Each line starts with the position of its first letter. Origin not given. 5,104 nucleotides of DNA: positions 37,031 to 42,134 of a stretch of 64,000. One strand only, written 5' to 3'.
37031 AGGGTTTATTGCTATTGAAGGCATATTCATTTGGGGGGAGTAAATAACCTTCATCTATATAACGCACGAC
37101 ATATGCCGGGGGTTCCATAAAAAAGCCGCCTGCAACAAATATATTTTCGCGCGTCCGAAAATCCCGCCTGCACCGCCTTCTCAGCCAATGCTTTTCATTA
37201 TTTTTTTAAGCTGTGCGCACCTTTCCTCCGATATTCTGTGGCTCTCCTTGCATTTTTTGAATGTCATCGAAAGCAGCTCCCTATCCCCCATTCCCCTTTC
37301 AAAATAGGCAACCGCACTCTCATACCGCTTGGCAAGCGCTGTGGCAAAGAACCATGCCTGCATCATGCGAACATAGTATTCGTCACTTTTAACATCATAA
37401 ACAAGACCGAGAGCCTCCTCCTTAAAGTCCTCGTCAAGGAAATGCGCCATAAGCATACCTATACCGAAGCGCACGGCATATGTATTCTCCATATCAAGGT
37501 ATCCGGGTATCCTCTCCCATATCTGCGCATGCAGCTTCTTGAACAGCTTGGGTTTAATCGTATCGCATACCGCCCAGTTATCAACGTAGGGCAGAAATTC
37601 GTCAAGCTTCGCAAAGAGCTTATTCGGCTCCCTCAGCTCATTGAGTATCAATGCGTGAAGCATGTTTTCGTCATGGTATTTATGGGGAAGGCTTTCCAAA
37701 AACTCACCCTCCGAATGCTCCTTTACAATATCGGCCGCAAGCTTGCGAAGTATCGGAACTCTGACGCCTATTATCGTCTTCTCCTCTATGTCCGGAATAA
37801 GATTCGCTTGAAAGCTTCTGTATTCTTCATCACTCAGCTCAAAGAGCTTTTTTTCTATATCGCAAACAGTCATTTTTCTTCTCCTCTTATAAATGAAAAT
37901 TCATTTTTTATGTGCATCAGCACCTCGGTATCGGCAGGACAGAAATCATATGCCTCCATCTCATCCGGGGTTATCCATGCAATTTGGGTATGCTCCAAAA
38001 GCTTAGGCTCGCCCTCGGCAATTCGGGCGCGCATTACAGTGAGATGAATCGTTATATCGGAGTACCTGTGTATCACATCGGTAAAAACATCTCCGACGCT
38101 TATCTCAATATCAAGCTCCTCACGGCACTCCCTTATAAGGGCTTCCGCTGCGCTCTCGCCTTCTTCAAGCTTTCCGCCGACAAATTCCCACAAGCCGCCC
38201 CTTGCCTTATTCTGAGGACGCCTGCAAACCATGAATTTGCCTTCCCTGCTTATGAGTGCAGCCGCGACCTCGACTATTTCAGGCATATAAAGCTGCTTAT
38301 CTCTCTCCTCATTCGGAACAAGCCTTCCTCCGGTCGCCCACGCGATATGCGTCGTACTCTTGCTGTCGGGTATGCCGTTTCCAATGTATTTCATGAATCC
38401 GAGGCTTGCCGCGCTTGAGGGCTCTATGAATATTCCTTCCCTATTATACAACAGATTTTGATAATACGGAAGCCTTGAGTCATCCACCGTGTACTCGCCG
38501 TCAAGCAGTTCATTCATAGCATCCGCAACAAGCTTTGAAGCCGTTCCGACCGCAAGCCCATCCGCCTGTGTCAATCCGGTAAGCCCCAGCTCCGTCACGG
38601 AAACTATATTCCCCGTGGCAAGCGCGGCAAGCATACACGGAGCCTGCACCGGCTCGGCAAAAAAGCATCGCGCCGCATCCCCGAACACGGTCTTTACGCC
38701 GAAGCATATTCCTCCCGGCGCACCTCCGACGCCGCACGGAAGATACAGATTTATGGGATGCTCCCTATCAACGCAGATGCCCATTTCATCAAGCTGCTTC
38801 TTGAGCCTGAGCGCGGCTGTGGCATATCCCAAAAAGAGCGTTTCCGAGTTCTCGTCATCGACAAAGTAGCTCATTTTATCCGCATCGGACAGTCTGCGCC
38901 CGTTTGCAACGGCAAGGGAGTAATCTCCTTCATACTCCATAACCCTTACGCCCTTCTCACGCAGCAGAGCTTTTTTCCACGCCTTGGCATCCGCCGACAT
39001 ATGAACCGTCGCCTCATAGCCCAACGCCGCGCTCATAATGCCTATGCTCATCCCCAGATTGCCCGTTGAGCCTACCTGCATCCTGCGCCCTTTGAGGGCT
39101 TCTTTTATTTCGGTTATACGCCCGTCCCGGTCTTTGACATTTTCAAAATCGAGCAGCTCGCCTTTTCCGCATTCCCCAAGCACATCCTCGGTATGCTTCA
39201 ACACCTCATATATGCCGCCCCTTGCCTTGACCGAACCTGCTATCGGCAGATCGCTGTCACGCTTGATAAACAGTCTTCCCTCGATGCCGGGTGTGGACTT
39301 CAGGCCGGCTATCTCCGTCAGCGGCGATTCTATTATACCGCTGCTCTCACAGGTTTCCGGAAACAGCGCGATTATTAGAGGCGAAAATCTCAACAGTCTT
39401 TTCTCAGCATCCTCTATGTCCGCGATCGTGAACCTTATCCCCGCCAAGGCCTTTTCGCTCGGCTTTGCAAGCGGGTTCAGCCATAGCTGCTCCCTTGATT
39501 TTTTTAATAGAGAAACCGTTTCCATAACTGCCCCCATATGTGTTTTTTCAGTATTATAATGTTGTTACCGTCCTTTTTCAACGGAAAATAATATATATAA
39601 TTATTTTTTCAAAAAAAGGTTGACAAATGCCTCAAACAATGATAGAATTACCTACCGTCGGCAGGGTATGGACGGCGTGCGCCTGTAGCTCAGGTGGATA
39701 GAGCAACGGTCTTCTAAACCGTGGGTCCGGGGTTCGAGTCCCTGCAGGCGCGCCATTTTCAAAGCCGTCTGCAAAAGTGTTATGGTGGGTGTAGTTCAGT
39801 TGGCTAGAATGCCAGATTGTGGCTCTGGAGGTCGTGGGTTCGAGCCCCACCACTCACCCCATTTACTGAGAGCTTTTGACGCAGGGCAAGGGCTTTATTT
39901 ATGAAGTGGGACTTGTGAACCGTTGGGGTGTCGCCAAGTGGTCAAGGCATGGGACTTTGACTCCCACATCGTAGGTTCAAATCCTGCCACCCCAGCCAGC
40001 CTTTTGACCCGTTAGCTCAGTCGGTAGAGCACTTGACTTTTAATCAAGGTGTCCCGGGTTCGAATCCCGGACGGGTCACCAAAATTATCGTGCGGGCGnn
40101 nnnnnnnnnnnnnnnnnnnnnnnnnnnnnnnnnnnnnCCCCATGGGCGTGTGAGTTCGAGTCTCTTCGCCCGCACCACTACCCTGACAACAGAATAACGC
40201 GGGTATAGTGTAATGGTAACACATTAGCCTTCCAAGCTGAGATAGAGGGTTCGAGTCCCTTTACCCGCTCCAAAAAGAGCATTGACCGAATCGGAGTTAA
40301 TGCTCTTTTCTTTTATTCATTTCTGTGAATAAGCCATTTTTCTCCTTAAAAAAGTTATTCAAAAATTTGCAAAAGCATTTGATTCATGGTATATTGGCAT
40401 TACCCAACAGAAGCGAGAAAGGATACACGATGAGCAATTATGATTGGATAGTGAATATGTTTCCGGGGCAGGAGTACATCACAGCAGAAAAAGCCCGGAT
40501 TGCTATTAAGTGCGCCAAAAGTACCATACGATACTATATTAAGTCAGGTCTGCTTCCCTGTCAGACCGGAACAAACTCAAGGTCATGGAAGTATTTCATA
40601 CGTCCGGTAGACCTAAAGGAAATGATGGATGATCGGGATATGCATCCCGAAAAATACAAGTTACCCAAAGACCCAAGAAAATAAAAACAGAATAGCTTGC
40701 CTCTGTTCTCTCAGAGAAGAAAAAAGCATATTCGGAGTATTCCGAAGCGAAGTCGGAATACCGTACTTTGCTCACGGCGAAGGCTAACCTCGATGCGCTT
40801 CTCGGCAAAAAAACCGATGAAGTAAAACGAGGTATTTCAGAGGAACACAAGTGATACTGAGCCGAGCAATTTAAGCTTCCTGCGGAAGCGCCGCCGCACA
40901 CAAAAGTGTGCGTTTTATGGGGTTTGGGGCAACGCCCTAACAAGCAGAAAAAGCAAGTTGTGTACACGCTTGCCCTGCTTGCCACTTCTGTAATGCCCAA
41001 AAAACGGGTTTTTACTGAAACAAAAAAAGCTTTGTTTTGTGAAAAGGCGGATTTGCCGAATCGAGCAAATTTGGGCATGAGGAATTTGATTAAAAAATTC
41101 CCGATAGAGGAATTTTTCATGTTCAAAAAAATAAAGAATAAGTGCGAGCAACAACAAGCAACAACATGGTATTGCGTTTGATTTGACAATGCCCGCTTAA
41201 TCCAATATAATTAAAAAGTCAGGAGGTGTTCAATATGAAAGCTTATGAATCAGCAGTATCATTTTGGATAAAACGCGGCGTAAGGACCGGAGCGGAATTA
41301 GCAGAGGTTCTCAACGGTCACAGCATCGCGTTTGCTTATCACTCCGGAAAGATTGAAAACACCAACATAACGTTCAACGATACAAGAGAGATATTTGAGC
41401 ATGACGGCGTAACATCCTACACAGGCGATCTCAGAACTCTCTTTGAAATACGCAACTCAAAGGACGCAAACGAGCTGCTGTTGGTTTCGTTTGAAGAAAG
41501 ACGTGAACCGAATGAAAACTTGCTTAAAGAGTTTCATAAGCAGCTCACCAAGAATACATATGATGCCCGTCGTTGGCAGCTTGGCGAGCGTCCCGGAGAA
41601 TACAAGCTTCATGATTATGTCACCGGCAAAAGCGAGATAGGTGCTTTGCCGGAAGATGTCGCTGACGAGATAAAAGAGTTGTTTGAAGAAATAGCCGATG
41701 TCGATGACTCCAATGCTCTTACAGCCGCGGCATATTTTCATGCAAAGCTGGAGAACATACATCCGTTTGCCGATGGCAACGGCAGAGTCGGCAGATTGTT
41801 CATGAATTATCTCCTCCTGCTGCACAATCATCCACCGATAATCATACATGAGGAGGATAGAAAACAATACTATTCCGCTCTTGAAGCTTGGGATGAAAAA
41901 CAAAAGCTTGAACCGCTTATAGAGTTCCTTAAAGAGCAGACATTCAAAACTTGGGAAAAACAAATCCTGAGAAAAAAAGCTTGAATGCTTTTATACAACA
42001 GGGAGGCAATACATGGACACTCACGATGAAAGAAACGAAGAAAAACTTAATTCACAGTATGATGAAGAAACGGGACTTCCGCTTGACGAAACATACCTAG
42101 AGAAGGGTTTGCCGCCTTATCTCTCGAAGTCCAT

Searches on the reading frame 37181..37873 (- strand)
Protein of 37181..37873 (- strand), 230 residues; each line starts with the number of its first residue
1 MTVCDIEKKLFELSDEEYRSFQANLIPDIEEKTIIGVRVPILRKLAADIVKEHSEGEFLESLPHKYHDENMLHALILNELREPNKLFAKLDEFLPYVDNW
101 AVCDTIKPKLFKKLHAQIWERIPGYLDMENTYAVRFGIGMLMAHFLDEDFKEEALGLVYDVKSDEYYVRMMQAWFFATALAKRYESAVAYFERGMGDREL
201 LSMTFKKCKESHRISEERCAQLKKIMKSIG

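Call 56: search_protein_families(library=pfam, proteins=[window:37181-37873:-], max_evalue=0.001)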
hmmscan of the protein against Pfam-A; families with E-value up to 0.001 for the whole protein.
window:37181-37873:- (230 aa): 1 family
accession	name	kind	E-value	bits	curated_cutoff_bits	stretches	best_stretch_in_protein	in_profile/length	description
PF08713.17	DNA_alkylation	-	9.8e-12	45.4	21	1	6-151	1-154/213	DNA alkylation repair enzyme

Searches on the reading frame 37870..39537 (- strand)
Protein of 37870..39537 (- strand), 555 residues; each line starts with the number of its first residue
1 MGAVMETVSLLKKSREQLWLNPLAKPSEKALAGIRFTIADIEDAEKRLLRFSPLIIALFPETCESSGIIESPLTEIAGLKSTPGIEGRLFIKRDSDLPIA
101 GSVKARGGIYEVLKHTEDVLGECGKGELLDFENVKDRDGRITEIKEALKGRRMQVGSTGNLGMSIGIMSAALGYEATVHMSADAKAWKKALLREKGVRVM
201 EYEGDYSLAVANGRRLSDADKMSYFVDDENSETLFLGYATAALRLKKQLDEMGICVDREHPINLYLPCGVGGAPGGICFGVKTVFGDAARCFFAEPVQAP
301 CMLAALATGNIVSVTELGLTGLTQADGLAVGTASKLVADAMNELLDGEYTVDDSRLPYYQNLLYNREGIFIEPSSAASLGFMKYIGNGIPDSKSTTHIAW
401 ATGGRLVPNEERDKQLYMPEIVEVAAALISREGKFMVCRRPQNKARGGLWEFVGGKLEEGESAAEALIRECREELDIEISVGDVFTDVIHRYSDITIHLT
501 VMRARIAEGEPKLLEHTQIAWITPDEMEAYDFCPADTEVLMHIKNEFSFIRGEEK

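Call 18: search_protein_families(library=pfam, proteins=[window:37870-39537:-], max_evalue=0.001)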
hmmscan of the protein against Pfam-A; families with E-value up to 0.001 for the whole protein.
window:37870-39537:- (555 aa): 3 families
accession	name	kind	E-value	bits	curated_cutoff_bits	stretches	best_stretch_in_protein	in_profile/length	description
PF00291.31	PALP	-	5e-43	148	35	1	66-382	3-275/295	Pyridoxal-phosphate dependent enzyme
PF14815.12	NUDIX_4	-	8.2e-23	80.8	35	1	426-540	3-111/113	NUDIX domain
PF00293.34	NUDIX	-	6e-16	59.1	21.1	1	423-540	5-131/134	NUDIX domain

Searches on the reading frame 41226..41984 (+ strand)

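Call 56: search_protein_families(library=pfam, proteins=[window:41226-41984:+], max_evalue=0.001)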
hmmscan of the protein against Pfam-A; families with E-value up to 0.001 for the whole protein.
window:41226-41984:+ (252 aa): 1 family
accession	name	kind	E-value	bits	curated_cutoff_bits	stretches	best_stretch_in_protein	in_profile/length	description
PF02661.23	Fic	-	5.1e-19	69.4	24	1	96-197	3-93/93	Fic/DOC family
